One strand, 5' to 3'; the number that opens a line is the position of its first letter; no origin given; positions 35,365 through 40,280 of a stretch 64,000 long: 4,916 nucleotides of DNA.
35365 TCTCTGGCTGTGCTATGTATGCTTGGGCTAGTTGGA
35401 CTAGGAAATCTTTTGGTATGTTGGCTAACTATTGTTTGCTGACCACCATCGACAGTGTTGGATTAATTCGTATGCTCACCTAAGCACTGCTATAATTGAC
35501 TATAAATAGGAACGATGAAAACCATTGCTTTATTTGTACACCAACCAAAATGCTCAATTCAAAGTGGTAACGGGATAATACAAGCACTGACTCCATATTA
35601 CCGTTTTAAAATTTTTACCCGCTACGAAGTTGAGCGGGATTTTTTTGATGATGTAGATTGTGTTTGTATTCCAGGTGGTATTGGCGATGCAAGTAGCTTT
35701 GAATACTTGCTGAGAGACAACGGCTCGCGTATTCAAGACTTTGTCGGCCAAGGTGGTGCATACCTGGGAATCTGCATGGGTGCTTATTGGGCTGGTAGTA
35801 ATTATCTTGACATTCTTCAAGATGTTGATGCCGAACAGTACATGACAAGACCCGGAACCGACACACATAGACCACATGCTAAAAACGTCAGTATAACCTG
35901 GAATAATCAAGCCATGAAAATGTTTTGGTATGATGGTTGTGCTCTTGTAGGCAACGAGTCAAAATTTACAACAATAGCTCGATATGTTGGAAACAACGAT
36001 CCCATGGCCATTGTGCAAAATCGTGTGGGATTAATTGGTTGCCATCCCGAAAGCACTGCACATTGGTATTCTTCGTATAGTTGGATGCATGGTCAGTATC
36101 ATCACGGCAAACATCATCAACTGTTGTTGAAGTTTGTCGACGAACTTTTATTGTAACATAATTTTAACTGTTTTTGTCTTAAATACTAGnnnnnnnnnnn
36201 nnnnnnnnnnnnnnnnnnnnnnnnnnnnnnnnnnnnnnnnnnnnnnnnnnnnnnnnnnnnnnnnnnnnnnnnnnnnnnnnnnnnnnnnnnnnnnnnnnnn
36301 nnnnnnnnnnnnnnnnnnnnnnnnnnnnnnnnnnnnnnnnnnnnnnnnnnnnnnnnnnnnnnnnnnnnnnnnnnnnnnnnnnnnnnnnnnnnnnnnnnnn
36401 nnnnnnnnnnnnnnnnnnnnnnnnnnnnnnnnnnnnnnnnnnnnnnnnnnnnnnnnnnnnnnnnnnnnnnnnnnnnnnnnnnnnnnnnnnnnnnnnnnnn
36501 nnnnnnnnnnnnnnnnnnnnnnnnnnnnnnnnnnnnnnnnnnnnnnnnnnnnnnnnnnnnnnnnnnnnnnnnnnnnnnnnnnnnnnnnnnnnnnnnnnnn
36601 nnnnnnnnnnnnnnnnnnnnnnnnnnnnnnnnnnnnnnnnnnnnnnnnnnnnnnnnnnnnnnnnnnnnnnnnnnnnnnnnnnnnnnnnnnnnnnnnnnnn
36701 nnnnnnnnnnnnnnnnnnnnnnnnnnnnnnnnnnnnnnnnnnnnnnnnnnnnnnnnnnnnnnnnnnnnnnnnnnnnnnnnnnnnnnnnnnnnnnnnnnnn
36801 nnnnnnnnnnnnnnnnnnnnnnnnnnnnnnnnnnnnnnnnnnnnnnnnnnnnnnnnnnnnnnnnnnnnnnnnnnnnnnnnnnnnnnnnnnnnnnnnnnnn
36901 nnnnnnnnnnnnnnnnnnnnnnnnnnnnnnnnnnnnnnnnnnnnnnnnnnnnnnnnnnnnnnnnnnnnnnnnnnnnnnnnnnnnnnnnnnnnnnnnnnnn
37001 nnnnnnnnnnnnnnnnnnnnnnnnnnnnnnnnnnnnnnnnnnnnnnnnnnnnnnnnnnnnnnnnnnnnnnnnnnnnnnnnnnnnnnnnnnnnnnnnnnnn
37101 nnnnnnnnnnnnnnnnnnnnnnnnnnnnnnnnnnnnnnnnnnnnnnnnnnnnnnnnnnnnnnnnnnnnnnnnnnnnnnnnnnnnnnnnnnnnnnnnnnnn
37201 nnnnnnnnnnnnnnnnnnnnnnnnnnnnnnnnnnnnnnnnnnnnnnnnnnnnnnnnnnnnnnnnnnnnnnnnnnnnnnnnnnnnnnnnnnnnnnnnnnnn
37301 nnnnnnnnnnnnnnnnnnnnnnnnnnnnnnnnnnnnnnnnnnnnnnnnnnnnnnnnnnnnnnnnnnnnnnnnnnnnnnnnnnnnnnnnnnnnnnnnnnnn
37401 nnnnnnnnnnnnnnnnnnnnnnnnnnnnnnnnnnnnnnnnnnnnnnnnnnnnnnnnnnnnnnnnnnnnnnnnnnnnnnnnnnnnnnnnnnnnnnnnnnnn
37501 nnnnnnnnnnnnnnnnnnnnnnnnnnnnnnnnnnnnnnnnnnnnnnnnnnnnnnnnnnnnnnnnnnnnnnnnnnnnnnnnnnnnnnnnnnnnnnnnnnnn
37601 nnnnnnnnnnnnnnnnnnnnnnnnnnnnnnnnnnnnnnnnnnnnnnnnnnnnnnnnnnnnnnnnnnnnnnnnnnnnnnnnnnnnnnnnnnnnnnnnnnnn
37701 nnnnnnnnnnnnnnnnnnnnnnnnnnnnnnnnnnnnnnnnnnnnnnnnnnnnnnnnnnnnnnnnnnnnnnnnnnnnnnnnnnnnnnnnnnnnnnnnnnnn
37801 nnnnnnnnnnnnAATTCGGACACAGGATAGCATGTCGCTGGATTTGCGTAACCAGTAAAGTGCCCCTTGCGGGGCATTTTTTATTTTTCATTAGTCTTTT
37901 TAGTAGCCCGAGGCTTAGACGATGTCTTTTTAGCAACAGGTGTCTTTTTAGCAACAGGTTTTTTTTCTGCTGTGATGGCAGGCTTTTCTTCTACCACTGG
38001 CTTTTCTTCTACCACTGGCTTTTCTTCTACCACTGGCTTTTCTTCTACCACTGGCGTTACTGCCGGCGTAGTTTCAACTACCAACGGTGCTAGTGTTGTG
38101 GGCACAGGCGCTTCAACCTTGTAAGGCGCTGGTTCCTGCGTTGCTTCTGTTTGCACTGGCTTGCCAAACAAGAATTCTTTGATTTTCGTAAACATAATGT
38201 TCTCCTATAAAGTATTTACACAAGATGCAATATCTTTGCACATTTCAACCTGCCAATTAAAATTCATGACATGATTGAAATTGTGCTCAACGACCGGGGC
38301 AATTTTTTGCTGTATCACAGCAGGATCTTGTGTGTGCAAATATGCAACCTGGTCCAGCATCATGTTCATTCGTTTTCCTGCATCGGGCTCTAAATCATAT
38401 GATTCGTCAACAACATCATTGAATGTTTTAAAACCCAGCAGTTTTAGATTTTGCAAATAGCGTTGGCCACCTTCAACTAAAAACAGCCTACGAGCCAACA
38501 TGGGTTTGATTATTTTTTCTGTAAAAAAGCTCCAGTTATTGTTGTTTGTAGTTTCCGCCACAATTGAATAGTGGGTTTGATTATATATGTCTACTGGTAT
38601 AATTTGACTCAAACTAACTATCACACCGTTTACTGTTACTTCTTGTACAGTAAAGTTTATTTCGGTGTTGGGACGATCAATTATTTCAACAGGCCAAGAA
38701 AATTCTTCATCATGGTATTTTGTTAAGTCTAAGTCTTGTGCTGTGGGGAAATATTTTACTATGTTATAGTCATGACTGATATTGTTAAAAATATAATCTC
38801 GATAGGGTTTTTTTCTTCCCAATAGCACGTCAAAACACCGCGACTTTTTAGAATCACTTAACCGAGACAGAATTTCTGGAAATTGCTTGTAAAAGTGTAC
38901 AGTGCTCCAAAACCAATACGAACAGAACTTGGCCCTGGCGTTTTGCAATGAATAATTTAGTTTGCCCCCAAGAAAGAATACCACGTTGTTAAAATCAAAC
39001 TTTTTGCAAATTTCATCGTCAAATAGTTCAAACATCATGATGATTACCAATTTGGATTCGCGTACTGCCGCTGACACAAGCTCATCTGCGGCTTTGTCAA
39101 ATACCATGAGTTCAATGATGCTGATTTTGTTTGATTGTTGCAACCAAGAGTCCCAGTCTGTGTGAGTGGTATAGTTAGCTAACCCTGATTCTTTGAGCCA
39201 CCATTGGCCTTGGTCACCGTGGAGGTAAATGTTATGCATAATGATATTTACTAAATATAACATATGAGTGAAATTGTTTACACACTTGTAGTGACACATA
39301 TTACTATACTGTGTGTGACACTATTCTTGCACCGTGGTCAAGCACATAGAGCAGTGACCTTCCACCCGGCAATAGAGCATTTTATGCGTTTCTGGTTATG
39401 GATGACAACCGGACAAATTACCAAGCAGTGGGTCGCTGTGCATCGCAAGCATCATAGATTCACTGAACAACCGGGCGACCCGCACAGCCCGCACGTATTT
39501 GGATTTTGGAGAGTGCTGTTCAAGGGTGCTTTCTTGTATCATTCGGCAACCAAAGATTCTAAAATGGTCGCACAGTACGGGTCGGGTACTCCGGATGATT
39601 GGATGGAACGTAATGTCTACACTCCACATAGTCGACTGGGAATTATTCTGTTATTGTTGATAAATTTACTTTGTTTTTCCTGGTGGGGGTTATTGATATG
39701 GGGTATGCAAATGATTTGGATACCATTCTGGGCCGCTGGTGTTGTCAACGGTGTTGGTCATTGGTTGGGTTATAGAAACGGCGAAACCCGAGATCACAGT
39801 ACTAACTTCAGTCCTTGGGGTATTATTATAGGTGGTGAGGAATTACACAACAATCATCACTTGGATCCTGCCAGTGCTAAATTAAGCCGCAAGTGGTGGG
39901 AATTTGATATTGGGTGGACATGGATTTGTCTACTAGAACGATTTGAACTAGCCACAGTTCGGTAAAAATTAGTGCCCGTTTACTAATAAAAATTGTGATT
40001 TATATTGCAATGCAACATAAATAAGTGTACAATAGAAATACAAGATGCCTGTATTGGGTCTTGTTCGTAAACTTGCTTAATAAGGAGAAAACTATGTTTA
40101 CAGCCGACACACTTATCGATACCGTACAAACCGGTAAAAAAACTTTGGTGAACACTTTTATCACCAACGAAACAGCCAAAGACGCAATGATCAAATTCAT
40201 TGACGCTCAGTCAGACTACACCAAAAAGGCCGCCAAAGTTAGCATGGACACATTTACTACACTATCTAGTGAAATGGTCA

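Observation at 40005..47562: Identical PhaR-box-like late promoter before phasin-like and DUF3563-like genes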

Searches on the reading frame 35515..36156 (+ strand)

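Call 10: search_protein_families(library=pfam, proteins=[window:35515-36156:+], max_evalue=0.01)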
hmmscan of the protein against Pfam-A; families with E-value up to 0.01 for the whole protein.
window:35515-36156:+ (213 aa): 3 families
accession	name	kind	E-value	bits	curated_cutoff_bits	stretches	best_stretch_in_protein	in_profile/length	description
PF09825.15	BPL_N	-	6.6e-10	38.8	24.2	1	23-96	25-98/283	Biotin-protein ligase, N terminal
PF00117.34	GATase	-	0.00033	20.8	22.8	1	44-182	40-175/190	Glutamine amidotransferase class-I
PF07685.20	GATase_3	-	0.0043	17.1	27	1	40-101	33-96/196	CobB/CobQ-like glutamine amidotransferase domain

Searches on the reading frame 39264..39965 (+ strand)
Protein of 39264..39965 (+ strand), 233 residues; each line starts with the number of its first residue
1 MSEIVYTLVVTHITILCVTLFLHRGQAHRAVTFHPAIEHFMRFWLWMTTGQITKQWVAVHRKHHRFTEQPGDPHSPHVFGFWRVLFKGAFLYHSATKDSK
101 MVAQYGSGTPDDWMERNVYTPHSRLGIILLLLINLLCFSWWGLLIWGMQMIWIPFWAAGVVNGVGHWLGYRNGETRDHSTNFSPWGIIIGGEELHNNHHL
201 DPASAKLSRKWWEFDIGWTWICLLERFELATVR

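Call 9: search_protein_families(library=pfam, proteins=[window:39264-39965:+], max_evalue=0.01)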
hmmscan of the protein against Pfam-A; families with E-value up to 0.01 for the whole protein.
window:39264-39965:+ (233 aa): 1 family
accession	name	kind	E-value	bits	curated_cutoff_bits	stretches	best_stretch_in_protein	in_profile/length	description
PF00487.30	FA_desaturase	-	3.2e-13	50.5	29.7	1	6-213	8-230/253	Fatty acid desaturase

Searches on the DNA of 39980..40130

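Call 25: search_rna_families(source=window, start=39980, end=40130, threshold=evalue, max_evalue=10, show_alignments=3)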
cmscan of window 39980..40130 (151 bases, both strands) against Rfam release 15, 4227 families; matches with E-value up to 10: 5.
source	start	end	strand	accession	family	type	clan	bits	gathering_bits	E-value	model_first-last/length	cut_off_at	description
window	40039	40099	+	RF02523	ROSE_3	Cis-reg; thermoregulator;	-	29.4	43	0.00011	1-69/69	no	Repression of heat shock gene expression (ROSE) element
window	39992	40079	+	RF00388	Anti-Q_RNA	Gene; antisense;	-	15.2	45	3.7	1-103/103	no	Anti-Q RNA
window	39999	40092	+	RF02109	DLEU2_5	Gene; lncRNA;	-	13.3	40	4.4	1-84/84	no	Deleted in lymphocytic leukemia 2 conserved region 5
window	39997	40048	-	RF00712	mir-460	Gene; miRNA;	-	11.2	52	4.3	1-77/77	no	mir-460 microRNA precursor family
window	39987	40130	+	RF00028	Intron_gpI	Intron;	-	8.1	50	8.7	1-85/253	3'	Group I catalytic intron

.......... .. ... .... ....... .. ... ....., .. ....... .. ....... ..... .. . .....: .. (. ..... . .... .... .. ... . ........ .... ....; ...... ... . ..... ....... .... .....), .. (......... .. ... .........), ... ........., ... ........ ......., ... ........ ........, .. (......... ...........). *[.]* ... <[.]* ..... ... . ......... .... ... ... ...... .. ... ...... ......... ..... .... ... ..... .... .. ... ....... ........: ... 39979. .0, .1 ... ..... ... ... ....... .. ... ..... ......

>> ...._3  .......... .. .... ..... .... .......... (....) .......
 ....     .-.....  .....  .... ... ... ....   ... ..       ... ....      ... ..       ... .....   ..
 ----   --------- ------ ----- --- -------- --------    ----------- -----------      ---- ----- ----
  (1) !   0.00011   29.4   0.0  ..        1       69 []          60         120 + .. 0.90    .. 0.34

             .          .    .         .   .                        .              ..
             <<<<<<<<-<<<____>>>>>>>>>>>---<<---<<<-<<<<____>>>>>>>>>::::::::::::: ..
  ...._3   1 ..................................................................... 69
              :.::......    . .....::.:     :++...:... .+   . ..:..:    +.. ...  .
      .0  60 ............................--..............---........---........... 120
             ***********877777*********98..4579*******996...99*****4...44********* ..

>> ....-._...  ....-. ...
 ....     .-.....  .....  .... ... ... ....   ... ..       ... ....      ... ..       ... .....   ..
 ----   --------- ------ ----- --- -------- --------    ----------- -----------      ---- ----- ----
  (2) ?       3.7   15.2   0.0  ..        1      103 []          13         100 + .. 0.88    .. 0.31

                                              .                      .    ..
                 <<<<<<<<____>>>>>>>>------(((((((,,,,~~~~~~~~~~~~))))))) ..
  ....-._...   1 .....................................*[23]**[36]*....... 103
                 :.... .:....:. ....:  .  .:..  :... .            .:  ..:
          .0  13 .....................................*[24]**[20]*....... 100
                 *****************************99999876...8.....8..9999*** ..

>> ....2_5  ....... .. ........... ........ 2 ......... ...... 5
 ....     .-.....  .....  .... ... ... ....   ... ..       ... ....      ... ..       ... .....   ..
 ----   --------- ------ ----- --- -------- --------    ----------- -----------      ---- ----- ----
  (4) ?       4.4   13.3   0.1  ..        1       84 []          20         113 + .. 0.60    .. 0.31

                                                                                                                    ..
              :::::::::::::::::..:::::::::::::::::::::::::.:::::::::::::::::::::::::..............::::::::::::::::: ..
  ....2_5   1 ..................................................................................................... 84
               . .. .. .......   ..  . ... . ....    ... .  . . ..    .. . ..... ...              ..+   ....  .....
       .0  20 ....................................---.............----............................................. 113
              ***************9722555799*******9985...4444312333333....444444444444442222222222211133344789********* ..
